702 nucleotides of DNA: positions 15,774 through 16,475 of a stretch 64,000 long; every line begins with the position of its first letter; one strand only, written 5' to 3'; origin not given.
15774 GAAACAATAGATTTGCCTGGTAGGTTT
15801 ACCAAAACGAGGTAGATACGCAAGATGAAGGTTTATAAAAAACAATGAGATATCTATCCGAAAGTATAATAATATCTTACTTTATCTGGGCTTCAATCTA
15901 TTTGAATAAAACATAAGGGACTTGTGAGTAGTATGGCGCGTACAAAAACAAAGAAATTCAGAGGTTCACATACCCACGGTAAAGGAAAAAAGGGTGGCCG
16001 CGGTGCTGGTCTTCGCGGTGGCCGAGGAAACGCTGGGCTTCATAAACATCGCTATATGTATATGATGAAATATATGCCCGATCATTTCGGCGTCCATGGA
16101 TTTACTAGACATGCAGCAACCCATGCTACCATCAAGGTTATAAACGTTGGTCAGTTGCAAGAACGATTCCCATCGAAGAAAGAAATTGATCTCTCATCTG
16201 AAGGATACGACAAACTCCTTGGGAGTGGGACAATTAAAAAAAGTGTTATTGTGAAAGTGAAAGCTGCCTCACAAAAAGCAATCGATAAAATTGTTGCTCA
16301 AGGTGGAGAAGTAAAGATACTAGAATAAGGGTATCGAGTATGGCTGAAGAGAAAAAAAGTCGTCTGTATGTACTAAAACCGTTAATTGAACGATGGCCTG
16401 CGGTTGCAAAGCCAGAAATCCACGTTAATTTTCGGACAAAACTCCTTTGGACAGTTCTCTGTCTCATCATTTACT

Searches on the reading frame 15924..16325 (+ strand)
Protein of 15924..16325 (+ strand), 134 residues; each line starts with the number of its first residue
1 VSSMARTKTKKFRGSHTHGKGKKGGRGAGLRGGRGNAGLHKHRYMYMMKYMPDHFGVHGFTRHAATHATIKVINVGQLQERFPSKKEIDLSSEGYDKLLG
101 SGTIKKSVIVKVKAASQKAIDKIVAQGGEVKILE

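Call 7: search_protein_families(library=pfam, proteins=[window:15924-16325:+], max_evalue=0.001)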
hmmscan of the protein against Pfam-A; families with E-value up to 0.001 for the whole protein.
window:15924-16325:+ (134 aa): 1 family
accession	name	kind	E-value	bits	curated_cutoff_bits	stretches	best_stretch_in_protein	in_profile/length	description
PF00828.25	Ribosomal_L27A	-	1.4e-14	54.6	21.5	1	72-130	1-71/72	Ribosomal proteins 50S-L15, 50S-L18e, 60S-L27A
